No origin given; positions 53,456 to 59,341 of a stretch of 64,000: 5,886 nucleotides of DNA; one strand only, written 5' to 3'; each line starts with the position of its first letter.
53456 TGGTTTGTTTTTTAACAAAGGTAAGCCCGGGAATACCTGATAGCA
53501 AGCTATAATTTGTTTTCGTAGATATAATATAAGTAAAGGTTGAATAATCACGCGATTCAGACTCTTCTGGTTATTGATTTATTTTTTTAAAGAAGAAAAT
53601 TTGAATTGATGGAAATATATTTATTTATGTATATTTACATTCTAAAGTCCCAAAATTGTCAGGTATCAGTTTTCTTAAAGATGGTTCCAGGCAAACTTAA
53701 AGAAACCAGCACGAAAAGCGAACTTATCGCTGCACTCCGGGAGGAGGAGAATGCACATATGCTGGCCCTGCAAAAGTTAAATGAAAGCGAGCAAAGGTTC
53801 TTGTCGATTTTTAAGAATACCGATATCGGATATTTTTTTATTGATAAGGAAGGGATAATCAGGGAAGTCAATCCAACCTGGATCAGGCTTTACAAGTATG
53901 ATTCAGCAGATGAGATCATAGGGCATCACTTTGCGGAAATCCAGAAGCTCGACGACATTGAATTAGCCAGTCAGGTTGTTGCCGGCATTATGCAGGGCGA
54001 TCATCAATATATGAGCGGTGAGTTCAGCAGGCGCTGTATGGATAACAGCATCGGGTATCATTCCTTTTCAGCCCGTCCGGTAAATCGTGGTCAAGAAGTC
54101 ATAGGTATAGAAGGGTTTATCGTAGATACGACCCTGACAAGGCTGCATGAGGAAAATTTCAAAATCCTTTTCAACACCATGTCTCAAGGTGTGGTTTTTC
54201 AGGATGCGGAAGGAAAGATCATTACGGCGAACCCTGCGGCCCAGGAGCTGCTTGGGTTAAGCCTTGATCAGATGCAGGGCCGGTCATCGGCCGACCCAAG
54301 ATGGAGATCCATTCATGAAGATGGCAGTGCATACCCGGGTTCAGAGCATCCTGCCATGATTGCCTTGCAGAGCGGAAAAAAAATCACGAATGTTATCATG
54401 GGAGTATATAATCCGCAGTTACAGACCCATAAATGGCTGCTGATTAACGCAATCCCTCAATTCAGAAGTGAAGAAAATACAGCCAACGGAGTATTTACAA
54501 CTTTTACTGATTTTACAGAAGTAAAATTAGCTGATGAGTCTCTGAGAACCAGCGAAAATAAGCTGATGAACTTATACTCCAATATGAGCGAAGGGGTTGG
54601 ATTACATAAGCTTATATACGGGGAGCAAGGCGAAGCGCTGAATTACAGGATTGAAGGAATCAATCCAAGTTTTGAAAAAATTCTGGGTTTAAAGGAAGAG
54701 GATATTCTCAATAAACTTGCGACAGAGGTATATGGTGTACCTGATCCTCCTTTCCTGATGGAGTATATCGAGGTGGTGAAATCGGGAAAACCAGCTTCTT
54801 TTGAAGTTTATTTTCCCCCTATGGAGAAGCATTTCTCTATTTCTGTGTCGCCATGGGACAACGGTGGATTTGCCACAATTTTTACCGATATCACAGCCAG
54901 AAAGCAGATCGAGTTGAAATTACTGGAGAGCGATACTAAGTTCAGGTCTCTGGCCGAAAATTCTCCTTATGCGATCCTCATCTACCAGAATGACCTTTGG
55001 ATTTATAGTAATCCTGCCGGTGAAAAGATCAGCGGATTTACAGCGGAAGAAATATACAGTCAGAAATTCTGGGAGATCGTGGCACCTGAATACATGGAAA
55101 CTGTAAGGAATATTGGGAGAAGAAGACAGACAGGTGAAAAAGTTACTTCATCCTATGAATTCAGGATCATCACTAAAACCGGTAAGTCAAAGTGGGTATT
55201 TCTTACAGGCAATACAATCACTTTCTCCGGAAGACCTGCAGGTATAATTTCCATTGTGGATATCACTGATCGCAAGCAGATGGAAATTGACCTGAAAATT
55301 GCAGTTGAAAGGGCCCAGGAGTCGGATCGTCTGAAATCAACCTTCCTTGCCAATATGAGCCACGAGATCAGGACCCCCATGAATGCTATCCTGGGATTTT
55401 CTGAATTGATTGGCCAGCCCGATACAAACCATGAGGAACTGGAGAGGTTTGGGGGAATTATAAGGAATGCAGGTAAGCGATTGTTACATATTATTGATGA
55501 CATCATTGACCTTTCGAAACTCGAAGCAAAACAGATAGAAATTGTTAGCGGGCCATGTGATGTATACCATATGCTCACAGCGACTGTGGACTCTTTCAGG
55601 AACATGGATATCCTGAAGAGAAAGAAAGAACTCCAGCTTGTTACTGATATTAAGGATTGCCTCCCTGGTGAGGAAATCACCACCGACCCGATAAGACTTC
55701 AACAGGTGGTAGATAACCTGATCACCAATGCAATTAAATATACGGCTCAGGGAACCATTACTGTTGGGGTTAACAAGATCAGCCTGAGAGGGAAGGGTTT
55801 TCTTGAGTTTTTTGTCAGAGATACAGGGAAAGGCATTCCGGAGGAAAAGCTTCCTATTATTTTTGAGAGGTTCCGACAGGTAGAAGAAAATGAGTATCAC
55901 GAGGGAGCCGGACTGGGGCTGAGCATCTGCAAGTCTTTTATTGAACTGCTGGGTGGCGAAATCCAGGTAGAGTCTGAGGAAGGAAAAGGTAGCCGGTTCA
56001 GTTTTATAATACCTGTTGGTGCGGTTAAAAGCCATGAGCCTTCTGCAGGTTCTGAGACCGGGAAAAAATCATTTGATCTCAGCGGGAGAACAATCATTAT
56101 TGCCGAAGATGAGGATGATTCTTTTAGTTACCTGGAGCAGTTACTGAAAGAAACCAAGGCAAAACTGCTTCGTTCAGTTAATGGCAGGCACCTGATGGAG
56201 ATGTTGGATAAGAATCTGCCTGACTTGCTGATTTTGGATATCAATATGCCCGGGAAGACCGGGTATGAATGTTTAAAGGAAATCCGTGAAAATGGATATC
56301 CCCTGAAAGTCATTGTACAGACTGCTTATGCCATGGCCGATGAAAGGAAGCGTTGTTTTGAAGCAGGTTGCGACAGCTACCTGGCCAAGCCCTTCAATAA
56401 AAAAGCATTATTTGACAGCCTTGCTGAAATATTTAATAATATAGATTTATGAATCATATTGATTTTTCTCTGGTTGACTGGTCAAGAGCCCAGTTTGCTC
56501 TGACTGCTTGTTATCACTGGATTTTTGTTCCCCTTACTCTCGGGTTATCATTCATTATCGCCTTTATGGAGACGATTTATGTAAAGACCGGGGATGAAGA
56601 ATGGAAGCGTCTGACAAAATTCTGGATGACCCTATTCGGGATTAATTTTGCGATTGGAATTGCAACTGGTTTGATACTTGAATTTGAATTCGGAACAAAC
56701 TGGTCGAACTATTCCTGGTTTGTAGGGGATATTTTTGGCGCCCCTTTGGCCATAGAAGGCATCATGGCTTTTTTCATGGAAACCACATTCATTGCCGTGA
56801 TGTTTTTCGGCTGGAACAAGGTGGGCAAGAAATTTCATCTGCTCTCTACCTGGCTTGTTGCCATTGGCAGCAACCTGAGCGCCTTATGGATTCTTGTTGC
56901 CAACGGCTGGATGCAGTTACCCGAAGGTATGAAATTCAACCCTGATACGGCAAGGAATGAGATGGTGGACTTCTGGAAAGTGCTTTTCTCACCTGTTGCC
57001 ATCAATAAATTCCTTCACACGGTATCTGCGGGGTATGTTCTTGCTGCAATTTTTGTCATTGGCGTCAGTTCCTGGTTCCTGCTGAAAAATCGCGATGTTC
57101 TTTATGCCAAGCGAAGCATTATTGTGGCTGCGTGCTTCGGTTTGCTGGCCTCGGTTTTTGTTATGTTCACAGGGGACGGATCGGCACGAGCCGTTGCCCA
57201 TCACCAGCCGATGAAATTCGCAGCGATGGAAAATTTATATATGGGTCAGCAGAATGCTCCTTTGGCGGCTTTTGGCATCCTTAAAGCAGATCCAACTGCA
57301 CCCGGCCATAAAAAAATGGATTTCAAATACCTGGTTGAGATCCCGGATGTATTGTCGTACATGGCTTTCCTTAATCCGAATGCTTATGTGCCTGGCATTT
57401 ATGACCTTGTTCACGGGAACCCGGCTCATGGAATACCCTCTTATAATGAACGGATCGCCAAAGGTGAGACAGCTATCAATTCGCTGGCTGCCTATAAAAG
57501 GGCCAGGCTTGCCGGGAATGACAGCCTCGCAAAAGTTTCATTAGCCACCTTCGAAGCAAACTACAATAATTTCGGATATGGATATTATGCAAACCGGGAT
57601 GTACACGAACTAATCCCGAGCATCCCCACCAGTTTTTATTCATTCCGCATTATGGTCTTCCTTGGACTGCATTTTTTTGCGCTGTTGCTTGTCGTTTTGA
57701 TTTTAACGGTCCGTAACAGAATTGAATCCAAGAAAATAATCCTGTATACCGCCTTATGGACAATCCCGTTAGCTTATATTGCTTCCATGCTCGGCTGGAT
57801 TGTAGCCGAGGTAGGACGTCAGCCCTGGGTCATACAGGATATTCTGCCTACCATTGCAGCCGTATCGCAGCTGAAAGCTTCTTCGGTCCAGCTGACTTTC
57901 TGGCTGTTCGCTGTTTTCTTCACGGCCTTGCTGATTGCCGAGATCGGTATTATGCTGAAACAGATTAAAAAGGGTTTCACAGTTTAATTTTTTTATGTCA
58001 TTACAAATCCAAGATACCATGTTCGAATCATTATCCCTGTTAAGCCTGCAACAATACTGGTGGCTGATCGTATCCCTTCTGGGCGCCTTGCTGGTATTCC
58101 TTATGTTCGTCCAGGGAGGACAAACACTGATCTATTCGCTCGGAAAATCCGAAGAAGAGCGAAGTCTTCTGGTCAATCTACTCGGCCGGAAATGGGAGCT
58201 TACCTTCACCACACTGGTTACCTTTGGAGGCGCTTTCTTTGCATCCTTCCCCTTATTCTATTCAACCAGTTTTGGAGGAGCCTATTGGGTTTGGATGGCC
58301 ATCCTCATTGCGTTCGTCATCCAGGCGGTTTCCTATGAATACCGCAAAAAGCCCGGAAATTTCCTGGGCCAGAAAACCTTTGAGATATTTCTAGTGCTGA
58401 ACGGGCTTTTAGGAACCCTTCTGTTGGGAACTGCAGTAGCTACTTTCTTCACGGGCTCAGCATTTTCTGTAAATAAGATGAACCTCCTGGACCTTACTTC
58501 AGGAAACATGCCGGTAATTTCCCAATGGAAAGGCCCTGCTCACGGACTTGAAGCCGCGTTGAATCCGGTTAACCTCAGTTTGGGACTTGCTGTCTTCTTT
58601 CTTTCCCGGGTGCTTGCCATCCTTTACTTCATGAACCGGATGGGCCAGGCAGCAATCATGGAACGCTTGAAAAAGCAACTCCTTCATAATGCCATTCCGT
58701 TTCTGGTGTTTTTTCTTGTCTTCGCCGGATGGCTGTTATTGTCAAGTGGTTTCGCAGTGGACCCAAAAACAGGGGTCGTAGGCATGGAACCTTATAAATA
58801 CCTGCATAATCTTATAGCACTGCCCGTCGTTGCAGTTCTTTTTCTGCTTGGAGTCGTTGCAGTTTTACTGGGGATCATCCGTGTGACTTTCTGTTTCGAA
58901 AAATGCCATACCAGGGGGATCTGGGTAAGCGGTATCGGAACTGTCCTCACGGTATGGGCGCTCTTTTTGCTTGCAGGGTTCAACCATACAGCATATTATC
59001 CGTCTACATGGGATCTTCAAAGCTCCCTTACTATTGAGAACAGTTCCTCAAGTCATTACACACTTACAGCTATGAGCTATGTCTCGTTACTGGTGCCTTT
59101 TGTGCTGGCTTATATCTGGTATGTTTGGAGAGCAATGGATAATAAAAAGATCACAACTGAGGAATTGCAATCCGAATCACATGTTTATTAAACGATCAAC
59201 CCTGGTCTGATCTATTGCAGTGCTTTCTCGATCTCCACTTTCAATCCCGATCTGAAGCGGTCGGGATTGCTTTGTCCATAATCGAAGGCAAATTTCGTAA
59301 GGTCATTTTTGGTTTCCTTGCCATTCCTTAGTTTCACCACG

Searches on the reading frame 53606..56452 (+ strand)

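Call 22: search_protein_families(library=pfam, proteins=[window:53606-56452:+], max_evalue=0.01)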
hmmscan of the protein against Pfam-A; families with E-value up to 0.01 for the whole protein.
window:53606-56452:+ (948 aa): 10 families
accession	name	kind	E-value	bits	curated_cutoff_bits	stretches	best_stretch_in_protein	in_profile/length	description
PF13426.13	PAS_9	-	1.1e-31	109.6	27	4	456-555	3-103/103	PAS domain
PF02518.31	HATPase_c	-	1e-30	106.9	26.4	1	693-804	1-109/111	Histidine kinase-, DNA gyrase B-, and HSP90-like ATPase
PF08448.16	PAS_4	-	1.7e-29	102.7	23.1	4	189-307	1-109/110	PAS fold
PF00072.30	Response_reg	-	3.1e-23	82.5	30.2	1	830-938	1-109/111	Response regulator receiver domain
PF13188.13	PAS_8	-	3.4e-23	81.1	21.8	2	184-226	2-44/65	PAS domain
PF00989.32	PAS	-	9e-23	80.9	22.6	3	188-233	6-51/113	PAS fold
PF00512.31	HisKA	-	5.8e-19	68.3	26.9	1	577-641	2-65/66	His Kinase A (phospho-acceptor) domain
PF08447.18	PAS_3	-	1.2e-17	64.4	25.6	1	466-550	2-88/89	PAS fold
PF12860.13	PAS_7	-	1.1e-10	42.1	27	1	189-310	1-114/115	PAS fold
PF13596.12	PAS_10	-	4.3e-06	27.7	22.1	0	186-304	2-106/106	PAS domain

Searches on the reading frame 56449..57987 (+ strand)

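Call 75: search_protein_families(library=ncbifam, proteins=[window:56449-57987:+], max_evalue=0.001)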
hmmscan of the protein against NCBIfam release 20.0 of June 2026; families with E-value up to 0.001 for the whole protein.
window:56449-57987:+ (512 aa): 2 families
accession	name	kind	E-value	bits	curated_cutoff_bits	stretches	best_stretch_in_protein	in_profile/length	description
NF011677.0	PRK15097.1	equivalog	8e-138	460.4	968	1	6-509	2-500/522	cytochrome ubiquinol oxidase subunit I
NF011609.0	PRK15035.1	equivalog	8e-131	437.5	1025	1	7-509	3-500/514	cytochrome bd-II oxidase subunit 1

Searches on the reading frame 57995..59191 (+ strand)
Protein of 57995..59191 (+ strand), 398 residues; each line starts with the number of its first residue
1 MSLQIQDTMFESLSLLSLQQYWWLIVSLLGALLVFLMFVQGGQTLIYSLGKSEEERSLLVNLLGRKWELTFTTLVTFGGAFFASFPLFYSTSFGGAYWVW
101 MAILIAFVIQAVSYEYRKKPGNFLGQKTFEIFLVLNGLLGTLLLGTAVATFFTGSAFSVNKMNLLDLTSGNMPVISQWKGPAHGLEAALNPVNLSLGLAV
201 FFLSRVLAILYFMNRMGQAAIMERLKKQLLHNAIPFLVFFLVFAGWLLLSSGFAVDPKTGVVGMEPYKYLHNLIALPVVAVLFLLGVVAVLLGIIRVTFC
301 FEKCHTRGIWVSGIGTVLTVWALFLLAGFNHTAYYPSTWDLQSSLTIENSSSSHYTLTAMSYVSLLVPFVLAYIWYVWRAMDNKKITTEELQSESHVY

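Call 75: search_protein_families(library=ncbifam, proteins=[window:57995-59191:+], max_evalue=0.001)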
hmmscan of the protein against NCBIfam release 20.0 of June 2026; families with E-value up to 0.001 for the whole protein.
window:57995-59191:+ (398 aa): 3 families
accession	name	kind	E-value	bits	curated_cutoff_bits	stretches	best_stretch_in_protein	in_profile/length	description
TIGR00203.1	cydB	equivalog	4.6e-29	101.8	117.3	1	17-396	6-375/378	cytochrome d ubiquinol oxidase subunit II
NF011579.0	PRK15003.1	equivalog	2.2e-22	79.8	718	1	18-396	7-376/379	cytochrome d ubiquinol oxidase subunit II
NF011602.0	PRK15028.1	equivalog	5.9e-19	68.7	681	1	18-394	7-373/378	cytochrome d ubiquinol oxidase subunit II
